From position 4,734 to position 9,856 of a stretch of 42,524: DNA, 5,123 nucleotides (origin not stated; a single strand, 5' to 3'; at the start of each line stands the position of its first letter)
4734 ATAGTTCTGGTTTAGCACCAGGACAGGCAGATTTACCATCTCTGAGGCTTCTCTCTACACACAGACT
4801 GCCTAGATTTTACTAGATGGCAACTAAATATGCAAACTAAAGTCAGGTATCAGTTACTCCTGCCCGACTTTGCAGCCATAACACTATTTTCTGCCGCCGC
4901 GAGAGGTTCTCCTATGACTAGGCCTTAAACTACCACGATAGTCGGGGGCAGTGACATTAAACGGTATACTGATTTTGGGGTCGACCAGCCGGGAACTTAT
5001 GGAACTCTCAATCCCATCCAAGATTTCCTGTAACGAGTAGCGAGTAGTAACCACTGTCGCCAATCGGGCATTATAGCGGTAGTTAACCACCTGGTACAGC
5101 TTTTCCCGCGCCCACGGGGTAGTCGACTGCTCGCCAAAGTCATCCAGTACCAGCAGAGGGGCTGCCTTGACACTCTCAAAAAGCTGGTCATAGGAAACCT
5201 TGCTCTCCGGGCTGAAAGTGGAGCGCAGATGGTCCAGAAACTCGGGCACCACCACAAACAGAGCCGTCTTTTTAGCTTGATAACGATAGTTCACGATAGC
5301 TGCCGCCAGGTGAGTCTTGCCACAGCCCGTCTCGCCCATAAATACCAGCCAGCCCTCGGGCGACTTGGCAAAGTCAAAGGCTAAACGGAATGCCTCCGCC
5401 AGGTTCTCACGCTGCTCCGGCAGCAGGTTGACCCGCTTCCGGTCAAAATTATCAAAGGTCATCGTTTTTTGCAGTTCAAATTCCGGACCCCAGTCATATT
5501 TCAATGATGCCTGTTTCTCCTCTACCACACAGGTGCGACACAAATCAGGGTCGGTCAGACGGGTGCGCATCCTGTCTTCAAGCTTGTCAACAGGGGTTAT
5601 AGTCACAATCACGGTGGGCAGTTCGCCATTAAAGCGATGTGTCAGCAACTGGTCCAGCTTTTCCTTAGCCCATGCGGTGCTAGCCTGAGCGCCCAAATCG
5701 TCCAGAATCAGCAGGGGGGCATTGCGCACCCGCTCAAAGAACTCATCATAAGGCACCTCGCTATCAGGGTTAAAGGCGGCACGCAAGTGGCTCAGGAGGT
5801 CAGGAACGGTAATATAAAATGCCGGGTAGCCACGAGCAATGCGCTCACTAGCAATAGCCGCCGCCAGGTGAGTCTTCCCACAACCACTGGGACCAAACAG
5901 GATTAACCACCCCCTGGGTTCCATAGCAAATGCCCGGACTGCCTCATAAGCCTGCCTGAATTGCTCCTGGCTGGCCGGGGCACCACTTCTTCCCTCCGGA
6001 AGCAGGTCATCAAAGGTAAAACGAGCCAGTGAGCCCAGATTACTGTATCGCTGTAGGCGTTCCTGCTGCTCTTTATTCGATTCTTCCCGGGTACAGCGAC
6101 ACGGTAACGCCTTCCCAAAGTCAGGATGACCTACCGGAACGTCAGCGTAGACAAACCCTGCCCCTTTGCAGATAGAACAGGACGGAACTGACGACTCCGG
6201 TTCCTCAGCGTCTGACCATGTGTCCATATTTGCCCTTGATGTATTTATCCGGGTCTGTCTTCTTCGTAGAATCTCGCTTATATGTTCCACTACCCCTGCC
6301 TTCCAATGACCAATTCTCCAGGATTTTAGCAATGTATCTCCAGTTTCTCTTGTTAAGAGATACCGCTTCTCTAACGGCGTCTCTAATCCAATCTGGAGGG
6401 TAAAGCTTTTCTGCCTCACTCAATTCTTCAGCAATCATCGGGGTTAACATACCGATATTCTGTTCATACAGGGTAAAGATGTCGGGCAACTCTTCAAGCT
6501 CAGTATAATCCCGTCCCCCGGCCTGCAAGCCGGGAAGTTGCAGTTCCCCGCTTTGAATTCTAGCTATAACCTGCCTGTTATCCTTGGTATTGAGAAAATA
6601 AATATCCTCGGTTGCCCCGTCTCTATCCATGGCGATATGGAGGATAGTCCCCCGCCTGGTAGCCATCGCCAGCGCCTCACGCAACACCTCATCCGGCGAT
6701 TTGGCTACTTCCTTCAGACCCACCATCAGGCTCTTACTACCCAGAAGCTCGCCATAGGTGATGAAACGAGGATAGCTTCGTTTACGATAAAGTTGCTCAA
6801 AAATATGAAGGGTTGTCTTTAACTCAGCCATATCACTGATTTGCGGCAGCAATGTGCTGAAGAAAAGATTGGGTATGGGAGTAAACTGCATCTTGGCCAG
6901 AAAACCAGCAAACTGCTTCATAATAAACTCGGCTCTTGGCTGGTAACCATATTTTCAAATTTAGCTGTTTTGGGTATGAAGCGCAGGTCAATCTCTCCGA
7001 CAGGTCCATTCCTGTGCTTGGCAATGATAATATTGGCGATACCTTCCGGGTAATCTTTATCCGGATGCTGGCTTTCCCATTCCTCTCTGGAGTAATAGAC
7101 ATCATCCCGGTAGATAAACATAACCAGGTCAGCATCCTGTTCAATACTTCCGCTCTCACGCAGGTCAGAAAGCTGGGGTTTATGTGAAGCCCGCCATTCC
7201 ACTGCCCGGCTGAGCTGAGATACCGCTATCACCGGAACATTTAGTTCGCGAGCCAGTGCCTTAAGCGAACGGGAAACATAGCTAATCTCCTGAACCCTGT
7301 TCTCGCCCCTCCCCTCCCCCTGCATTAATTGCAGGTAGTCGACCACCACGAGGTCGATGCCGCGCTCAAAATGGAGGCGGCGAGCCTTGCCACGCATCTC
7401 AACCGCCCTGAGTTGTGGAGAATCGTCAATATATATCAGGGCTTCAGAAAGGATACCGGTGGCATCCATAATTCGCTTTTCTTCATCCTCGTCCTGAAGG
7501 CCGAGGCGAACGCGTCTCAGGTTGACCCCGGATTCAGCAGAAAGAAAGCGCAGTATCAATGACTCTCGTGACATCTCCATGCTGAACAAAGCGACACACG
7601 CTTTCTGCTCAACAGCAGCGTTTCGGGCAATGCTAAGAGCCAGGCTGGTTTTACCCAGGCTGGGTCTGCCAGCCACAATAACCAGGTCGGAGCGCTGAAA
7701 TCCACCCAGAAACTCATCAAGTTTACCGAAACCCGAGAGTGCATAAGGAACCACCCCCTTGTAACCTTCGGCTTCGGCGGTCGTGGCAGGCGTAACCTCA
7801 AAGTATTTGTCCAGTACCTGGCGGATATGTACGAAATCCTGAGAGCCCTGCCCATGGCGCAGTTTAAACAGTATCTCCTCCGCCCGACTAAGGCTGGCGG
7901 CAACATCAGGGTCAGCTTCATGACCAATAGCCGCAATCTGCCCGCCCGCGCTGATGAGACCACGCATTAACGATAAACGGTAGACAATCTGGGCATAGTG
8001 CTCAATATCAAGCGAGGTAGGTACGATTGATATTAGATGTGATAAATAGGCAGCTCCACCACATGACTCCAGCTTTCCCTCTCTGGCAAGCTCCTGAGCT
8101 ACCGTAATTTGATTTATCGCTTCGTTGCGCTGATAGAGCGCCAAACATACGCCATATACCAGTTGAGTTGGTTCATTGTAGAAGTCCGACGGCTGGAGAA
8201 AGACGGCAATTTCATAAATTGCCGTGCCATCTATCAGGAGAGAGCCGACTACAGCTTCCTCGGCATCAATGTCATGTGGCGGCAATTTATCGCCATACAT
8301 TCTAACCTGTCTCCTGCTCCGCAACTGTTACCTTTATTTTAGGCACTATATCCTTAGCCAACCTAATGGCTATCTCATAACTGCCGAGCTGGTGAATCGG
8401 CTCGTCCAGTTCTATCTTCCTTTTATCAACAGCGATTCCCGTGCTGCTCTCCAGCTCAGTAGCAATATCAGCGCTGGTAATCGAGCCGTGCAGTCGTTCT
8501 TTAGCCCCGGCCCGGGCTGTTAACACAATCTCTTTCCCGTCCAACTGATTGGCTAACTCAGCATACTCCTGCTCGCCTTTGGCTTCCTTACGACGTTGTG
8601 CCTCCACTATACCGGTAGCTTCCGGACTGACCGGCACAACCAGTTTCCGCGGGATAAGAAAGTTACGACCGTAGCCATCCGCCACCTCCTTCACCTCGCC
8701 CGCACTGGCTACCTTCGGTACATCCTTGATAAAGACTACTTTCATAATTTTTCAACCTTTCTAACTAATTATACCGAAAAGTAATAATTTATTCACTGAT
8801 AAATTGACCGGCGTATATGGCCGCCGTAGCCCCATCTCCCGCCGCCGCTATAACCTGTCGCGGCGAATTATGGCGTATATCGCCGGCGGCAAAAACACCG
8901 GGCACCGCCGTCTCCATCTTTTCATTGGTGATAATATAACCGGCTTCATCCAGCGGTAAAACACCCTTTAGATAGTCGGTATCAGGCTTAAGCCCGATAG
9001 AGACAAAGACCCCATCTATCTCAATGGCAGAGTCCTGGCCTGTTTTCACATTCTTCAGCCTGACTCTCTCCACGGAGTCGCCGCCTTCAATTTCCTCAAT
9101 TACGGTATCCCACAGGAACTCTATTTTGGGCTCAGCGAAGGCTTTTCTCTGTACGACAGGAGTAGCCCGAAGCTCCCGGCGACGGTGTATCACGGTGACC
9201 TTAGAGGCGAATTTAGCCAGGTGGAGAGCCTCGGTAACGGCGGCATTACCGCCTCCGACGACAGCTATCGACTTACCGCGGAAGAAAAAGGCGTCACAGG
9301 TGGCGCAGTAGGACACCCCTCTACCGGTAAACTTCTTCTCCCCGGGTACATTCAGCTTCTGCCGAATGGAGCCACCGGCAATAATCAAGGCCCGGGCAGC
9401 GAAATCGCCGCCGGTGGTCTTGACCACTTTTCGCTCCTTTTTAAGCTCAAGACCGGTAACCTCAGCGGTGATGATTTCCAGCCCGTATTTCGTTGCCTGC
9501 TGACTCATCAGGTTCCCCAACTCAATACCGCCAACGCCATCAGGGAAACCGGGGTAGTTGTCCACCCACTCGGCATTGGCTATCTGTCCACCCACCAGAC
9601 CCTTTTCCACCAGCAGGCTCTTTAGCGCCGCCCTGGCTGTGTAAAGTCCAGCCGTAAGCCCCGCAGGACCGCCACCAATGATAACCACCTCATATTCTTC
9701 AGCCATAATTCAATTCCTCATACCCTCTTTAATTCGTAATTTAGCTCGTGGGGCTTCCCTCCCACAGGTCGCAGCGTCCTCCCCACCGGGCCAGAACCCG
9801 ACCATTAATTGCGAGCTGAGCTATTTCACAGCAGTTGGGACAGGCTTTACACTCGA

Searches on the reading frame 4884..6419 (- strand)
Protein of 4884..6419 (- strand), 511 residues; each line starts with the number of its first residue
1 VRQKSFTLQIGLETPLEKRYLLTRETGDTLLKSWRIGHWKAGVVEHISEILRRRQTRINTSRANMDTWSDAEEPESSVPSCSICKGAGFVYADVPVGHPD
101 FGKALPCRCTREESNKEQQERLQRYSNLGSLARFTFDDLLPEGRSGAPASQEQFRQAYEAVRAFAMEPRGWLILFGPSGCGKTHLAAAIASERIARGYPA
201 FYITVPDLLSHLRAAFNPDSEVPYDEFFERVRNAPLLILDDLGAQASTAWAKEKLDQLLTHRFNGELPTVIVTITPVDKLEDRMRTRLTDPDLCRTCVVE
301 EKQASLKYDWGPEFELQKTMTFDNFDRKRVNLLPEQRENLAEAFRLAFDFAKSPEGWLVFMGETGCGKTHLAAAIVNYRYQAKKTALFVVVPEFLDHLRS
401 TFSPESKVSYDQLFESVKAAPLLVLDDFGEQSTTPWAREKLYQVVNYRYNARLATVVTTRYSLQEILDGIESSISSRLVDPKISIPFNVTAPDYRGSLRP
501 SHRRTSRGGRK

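Call 25: search_protein_families(library=pfam, proteins=[window:4884-6419:-], max_evalue=0.00001)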
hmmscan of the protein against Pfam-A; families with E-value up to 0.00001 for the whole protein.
window:4884-6419:- (511 aa): 15 families
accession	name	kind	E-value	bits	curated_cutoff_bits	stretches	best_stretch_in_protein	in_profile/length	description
PF01695.23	IstB_IS21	-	2.6e-29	102.9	24.1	2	171-276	94-195/238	IstB-like ATP binding protein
PF00308.24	Bac_DnaA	-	2.7e-15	57.4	23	1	155-288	17-155/162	Bacterial DnaA ATPAse domain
PF00004.35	AAA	-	6.8e-14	52.9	21.2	1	172-288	1-123/131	ATPase family associated with various cellular activities (AAA)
PF20720.3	nSTAND3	-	1.5e-09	38.2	27.2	0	166-228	14-75/155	Novel STAND NTPase 3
PF13191.12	AAA_16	-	1.6e-09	38.9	32.6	0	152-285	10-113/167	AAA ATPase domain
PF00910.28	RNA_helicase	-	1.8e-08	35.2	21.5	0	173-249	2-66/105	RNA helicase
PF13401.12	AAA_22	-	2.6e-08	34.7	27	0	168-207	4-43/130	AAA domain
PF05729.18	NACHT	-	1.3e-07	32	26.7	0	172-275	3-127/167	NACHT domain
PF00005.33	ABC_tran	-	5.4e-07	30.7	25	0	164-192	6-34/137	ABC transporter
PF24883.2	NPHP3_N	-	5.9e-07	30.2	24.8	0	354-423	21-89/164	Nephrocystin 3, N-terminal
PF01637.24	ATPase_2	-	9.8e-07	29.2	33.2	0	166-204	17-55/225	ATPase domain predominantly from Archaea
PF00931.28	NB-ARC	-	1.6e-06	28.1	23.5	0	167-200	16-51/248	NB-ARC domain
PF04851.21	ResIII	-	1.8e-06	28.4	22.5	0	353-391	21-61/164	Type III restriction enzyme, res subunit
PF13173.12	AAA_14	-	5.6e-06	26.8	27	0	171-242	4-71/129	AAA domain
PF10662.15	PduV-EutP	-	9.3e-06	25.9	21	0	358-396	4-42/143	Ethanolamine utilisation - propanediol utilisation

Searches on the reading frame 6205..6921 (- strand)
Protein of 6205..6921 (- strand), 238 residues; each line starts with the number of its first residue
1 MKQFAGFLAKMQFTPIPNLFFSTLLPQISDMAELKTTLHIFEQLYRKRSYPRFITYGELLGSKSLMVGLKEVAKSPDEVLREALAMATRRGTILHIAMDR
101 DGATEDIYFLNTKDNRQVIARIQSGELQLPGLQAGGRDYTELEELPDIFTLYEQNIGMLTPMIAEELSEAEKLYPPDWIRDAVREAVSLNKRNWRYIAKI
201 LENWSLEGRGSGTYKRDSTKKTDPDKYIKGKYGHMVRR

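Call 25: search_protein_families(library=pfam, proteins=[window:6205-6921:-], max_evalue=0.00001)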
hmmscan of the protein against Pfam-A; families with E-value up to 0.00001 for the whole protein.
window:6205-6921:- (238 aa): 1 family
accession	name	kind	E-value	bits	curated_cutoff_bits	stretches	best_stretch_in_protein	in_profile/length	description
PF07261.16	DnaB_2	-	4.1e-12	46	22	1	149-208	1-63/74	Replication initiation and membrane attachment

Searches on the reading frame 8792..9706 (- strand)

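Call 3: search_protein_families(library=pfam, proteins=[window:8792-9706:-], max_evalue=0.01)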
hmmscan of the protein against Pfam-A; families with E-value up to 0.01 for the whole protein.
window:8792-9706:- (305 aa): 13 families
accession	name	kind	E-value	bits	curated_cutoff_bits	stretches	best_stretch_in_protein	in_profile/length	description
PF07992.20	Pyr_redox_2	-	2.9e-53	181.6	26.1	1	5-292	1-291/291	Pyridine nucleotide-disulphide oxidoreductase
PF13738.12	Pyr_redox_3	-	1.2e-29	104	30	2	71-275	91-305/305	Pyridine nucleotide-disulphide oxidoreductase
PF00070.33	Pyr_redox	-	1.7e-15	57.7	22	1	147-218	2-80/82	Pyridine nucleotide-disulphide oxidoreductase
PF01266.30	DAO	-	2.7e-10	40.8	27.9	1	7-41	2-38/353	FAD dependent oxidoreductase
PF00890.30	FAD_binding_2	-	1.5e-08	34.7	20.4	1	7-45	2-41/414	FAD binding domain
PF03486.20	HI0933_like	-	2.4e-07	30.9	50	1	6-36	2-32/244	HI0933-like protein Rossmann domain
PF01946.23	Thi4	-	1.4e-06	28.2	26.2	1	4-38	17-52/235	Thi4 family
PF01134.28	GIDA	-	2.2e-06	27.5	22.1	0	7-34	2-29/391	Glucose inhibited division protein A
PF12831.13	FAD_oxidored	-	5.1e-06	26.5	27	1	6-44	1-40/416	FAD dependent oxidoreductase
PF13450.12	NAD_binding_8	-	1.2e-05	25.9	21.9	1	9-45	1-38/68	NAD(P)-binding Rossmann-like domain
PF13241.12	NAD_binding_7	-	1.5e-05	26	22.1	1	142-180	5-45/104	Putative NAD(P)-binding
PF01494.25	FAD_binding_3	-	4.7e-05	23.2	22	1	4-35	1-32/349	FAD binding domain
PF05834.18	Lycopene_cycl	-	0.0037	16.8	23.4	0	7-48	2-45/380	Lycopene cyclase protein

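Call 4: search_protein_families(library=ncbifam, proteins=[window:8792-9706:-], max_evalue=0.01)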
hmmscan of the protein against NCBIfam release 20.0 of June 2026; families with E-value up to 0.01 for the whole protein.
window:8792-9706:- (305 aa): 111 families (the best 25 are shown)
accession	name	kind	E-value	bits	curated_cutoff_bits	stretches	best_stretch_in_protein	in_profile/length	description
TIGR01292.1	TRX_reduct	equivalog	3.5e-113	377.4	343.45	1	5-303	1-300/300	thioredoxin-disulfide reductase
TIGR03143.1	AhpF_homolog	hypoth_equivalog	1.1e-93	314.8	687.65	1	2-304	2-309/555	putative alkyl hydroperoxide reductase F subunit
TIGR03140.1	AhpF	equivalog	2.8e-73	247.2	502.9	1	3-299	211-508/515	alkyl hydroperoxide reductase subunit F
NF007614.0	PRK10262.1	equivalog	6.3e-62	209.5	644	1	6-303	8-314/321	thioredoxin-disulfide reductase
TIGR04018.1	Bthiol_YpdA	hypoth_equivalog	1.5e-28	99.5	339.9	2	81-279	91-290/316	YpdA family putative bacillithiol disulfide reductase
TIGR02053.1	MerA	equivalog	1e-23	84.1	454.45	2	90-298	114-327/465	mercury(II) reductase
TIGR01350.1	lipoamide_DH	equivalog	1.2e-23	83.6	408.8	2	93-281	118-312/461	dihydrolipoyl dehydrogenase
TIGR03385.1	CoA_CoA_reduc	equivalog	1.2e-17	63.8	578.8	1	81-279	77-284/439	CoA-disulfide reductase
NF004991.0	PRK06370.1-3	subfamily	9.5e-17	60.7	620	2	101-279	162-343/509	FAD-containing oxidoreductase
NF004945.0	PRK06292.2-3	equivalog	1.4e-16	60.5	494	1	70-278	100-305/457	dihydrolipoyl dehydrogenase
TIGR03315.1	Se_ygfK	equivalog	1.4e-16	59.2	835.3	1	3-296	536-832/1012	putative selenate reductase subunit YgfK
NF004776.0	PRK06116.1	equivalog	5.7e-16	58.6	480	1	91-280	119-307/450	glutathione-disulfide reductase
NF040505.1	ArsO_flavin_mono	equivalog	1.5e-15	57.5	425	1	69-174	82-190/346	ArsO family NAD(P)H-dependent flavin-containing monooxygenase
NF009409.0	PRK12770.1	subfamily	2.2e-15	56.6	343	1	130-303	159-350/360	putative glutamate synthase subunit beta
NF041853.1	hythiocyan_redase_MerA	equivalog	5e-15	55.3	650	1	144-278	160-295/440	hypothiocyanous acid reductase MerA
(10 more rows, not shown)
